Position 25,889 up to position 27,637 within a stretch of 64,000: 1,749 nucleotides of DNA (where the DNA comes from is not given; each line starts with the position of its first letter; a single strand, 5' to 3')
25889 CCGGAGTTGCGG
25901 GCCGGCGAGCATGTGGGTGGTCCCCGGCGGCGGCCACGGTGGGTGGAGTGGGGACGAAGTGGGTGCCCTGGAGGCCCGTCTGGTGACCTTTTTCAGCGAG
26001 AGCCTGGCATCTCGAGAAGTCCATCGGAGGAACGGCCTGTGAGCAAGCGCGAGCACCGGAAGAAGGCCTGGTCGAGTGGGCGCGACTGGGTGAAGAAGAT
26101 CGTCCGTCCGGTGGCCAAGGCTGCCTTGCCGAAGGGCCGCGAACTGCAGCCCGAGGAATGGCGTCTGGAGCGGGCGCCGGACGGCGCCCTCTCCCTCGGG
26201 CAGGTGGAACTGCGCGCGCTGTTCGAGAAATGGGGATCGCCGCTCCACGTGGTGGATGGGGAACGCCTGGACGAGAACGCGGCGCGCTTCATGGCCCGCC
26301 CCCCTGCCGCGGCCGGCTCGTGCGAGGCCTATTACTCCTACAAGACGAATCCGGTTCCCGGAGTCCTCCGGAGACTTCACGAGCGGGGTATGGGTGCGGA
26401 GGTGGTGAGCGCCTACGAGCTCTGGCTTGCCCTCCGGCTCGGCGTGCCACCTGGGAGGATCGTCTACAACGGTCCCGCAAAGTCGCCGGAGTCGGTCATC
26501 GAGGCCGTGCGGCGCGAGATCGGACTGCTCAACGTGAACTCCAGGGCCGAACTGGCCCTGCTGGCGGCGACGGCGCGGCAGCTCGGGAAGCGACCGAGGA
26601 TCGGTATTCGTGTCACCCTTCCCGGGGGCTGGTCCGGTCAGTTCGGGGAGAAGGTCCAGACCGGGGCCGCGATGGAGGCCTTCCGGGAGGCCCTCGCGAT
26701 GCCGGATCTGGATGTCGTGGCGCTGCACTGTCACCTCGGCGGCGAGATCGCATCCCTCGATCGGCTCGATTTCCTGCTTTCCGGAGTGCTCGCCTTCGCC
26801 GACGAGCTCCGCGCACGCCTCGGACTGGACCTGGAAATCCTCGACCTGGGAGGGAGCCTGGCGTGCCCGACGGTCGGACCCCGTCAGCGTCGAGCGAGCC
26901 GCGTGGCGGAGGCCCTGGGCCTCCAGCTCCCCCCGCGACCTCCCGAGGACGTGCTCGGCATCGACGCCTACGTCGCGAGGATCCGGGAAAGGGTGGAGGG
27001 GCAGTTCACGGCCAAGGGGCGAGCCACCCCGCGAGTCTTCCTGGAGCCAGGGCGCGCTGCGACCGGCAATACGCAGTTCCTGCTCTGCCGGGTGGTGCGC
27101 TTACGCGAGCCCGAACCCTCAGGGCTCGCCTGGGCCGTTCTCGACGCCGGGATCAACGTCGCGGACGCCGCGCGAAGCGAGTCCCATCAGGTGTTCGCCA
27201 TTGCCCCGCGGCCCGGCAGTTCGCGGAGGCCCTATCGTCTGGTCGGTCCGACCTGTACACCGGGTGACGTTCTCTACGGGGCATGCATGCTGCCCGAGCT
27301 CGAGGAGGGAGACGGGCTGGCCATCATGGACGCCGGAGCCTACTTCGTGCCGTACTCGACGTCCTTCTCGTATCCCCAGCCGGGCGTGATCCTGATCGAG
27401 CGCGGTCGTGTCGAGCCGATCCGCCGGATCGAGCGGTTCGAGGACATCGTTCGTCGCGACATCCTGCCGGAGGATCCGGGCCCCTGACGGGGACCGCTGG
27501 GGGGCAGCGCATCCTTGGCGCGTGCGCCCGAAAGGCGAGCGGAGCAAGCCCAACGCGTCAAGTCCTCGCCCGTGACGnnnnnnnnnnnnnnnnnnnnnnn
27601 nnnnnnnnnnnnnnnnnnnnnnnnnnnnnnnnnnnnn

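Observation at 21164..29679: Amide-forming / amine-generating cassette resembling the unexplained accessory set of exosortase-type EPS loci, but with no exosortase visible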

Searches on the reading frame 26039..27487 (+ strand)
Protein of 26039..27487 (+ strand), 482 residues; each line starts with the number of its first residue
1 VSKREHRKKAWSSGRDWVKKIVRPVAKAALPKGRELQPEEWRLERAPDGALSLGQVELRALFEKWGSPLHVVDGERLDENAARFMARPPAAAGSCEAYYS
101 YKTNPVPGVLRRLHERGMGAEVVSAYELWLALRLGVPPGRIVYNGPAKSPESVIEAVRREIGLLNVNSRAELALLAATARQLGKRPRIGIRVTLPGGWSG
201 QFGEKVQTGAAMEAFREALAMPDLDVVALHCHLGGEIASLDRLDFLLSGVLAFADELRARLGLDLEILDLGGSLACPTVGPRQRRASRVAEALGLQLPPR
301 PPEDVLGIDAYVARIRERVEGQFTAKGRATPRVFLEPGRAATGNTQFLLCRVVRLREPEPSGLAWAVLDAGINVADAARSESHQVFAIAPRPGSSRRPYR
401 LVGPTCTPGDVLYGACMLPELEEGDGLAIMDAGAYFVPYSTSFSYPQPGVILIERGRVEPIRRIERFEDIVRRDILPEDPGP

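Call 6: search_protein_families(library=pfam, proteins=[window:26039-27487:+], max_evalue=0.01)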
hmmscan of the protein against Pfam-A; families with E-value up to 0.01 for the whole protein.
window:26039-27487:+ (482 aa): 2 families
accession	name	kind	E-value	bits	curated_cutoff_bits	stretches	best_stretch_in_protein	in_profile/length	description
PF02784.22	Orn_Arg_deC_N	-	1.3e-28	100.4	23.4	1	94-342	17-246/247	Pyridoxal-dependent decarboxylase, pyridoxal binding domain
PF00278.28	Orn_DAP_Arg_deC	-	8e-14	52.1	23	1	291-433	5-95/95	Pyridoxal-dependent decarboxylase, C-terminal sheet domain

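Call 7: search_protein_families(library=ncbifam, proteins=[window:26039-27487:+], max_evalue=0.01)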
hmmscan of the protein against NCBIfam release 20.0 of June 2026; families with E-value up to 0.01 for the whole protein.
window:26039-27487:+ (482 aa): 8 families
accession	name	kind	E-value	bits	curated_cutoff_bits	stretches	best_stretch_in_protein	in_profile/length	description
TIGR01048.1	lysA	equivalog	2.4e-61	207.5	297.9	1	47-474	5-416/417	diaminopimelate decarboxylase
NF041039.1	FslC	exception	1.2e-35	123.1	500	1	57-459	18-409/418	rhizoferrin biosystnesis N-citrylornithine decarboxylase FslC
TIGR03099.1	dCO2ase_PEP1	hypoth_equivalog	4.5e-29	101.7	478.45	2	48-279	5-240/398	pyridoxal-dependent decarboxylase, exosortase A system-associated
NF052544.1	OrLyDeCDokD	equivalog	3.7e-28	98.3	700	1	47-475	22-460/461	ornithine/lysine decarboxylase DokD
NF006515.0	PRK08961.1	equivalog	2.5e-17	62.1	802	1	96-443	528-848/861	bifunctional aspartate kinase/diaminopimelate decarboxylase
TIGR01273.1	speA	equivalog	1.5e-14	53.4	624.1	1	97-359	93-355/624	arginine decarboxylase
NF003763.0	PRK05354.1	equivalog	1.1e-11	44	369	1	99-359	102-363/636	biosynthetic arginine decarboxylase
TIGR01047.1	nspC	equivalog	0.00016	20.2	409.05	1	329-454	225-360/380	carboxynorspermidine decarboxylase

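Call 19: search_protein_families(library=padloc, proteins=[window:26039-27487:+], max_evalue=0.01)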
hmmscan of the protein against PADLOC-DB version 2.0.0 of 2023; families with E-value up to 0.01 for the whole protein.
window:26039-27487:+ (482 aa): 0 families

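Call 28: search_solved_structures(query=window:26039-27487:+, max_evalue=1e-10)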
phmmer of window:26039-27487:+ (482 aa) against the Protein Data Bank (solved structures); distinct sequences matched with E-value up to 1e-10: 39.
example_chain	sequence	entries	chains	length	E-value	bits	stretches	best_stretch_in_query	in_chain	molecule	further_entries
2p3e_A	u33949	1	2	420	3.4e-44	154.6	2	47-276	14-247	Diaminopimelate decarboxylase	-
1twi_A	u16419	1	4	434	4.5e-43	150.9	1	48-477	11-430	Diaminopimelate decarboxylase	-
1tuf_A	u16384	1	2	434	4.5e-43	150.9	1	48-477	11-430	Diaminopimelate decarboxylase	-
7kh2_A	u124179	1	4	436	3.9e-33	118.1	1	53-465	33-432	N-citrylornithine decarboxylase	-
8d2y_A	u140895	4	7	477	8e-31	110.5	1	46-475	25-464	D-ornithine/D-lysine decarboxylase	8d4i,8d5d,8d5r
8d88_A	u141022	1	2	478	8.1e-31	110.5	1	46-475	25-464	D-ornithine/D-lysine decarboxylase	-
3n2b_A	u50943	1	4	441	1.1e-30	110.1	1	47-470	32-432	Diaminopimelate decarboxylase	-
6n2h_A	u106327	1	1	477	1.9e-30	109.2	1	46-475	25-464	D-ornithine/D-lysine decarboxylase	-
10li_A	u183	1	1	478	2e-30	109.2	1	46-475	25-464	Diaminopimelate decarboxylase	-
2o0t_A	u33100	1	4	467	7.2e-30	107.3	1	36-475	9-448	Diaminopimelate decarboxylase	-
1hkv_A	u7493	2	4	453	8e-30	107.2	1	37-474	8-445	DIAMINOPIMELATE DECARBOXYLASE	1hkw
3c5q_A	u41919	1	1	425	2.1e-29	105.8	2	60-275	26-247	Diaminopimelate decarboxylase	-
2qgh_A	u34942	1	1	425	2.1e-29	105.8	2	60-275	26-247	Diaminopimelate decarboxylase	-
9nq5_A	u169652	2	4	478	3.5e-29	105.1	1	46-475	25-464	D-ornithine/D-lysine decarboxylase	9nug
5x7m_A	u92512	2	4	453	4.7e-29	104.6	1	43-276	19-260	Diaminopimelate decarboxylase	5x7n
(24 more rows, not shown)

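Call 31: search_solved_structures(query=window:26039-27487:+, max_evalue=1e-40, show_alignments=2)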
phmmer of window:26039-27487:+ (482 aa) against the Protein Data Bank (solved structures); distinct sequences matched with E-value up to 1e-40: 3.
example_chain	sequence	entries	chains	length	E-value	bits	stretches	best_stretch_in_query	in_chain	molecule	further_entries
2p3e_A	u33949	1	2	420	3.4e-44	154.6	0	47-276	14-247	Diaminopimelate decarboxylase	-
1twi_A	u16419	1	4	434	4.5e-43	150.9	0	48-477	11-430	Diaminopimelate decarboxylase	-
1tuf_A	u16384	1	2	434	4.5e-43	150.9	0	48-477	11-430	Diaminopimelate decarboxylase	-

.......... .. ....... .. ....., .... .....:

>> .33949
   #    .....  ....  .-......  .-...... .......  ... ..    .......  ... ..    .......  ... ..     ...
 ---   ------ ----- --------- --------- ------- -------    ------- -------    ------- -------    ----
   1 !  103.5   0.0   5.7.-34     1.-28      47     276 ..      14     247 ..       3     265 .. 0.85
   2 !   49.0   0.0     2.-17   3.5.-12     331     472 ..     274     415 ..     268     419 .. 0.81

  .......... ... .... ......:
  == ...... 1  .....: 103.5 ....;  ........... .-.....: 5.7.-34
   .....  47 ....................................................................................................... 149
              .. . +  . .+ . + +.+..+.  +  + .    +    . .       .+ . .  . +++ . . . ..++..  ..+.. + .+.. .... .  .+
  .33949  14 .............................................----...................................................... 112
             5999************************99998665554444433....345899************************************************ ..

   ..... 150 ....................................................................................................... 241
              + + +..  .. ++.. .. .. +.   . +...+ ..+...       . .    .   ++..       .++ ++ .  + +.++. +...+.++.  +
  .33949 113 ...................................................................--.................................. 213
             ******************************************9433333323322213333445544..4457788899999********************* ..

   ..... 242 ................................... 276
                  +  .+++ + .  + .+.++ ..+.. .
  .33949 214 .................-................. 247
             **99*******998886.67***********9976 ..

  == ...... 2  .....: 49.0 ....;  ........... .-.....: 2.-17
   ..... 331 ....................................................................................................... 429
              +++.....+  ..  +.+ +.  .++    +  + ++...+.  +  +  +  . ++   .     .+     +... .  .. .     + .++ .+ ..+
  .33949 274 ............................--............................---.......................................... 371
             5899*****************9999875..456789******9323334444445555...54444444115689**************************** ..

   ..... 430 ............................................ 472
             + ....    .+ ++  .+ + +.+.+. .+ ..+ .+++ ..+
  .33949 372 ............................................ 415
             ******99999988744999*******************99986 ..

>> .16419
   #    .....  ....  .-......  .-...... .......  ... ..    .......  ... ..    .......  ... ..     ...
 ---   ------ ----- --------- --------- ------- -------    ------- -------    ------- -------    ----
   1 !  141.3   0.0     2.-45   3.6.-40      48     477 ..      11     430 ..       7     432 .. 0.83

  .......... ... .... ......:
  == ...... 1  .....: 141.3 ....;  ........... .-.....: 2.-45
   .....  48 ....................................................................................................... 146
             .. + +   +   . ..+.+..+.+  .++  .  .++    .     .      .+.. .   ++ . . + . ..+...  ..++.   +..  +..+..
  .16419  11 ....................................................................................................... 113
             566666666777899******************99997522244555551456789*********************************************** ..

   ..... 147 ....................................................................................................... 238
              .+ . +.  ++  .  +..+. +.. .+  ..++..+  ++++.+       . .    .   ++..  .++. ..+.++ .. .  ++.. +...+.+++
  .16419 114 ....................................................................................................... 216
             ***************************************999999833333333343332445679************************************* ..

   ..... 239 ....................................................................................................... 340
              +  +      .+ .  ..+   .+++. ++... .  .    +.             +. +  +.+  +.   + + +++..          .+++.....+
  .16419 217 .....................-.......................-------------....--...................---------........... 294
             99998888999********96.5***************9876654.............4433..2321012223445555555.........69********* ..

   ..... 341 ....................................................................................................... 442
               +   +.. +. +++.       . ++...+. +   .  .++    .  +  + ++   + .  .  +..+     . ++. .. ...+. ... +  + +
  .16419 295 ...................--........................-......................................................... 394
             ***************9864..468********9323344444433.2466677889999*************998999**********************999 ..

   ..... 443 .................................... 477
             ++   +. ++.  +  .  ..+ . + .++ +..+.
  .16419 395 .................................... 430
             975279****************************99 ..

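Call 41: find_related_loci(query=window:26039-27487:+, collection=metagenome_contigs, flank=10000)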
Query window:26039-27487:+ (482 aa) in metagenome_contigs; peptide patterns used: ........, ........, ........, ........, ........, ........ (x = any residue, [..] = any of these).
374 stretches matched a pattern; 191 encode a relative of the query (tblastn E <= 1e-3); the best 80 are kept; 80 distinct loci.
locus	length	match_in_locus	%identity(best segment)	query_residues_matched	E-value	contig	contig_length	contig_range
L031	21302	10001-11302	61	41-474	5e-160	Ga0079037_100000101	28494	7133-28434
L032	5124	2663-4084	57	2-474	3e-161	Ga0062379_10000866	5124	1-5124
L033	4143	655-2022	57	18-474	3e-158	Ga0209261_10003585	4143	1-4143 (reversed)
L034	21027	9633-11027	57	15-482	6e-151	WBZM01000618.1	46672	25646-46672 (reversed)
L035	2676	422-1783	49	19-474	7e-149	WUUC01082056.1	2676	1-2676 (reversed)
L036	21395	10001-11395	51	14-480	6e-140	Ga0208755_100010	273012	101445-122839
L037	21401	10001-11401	51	7-474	7e-139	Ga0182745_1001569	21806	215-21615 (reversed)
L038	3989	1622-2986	50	22-477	8e-142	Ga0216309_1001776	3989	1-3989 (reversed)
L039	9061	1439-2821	50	18-479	2e-136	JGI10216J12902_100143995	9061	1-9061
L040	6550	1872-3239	49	18-474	3e-136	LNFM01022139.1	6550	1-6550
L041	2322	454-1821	49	18-474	2e-144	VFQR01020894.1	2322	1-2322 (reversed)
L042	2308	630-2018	50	10-474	2e-143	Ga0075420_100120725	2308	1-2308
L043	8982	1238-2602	49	18-474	6e-135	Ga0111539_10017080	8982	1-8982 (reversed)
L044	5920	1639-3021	50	8-474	6e-135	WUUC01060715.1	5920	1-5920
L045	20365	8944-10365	49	7-481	7e-134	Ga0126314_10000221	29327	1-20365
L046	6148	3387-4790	50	8-475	8e-135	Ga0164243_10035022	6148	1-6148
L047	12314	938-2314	48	15-474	2e-134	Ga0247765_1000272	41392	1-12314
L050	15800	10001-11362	49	19-474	6e-134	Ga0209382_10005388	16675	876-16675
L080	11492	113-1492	40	18-474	7e-95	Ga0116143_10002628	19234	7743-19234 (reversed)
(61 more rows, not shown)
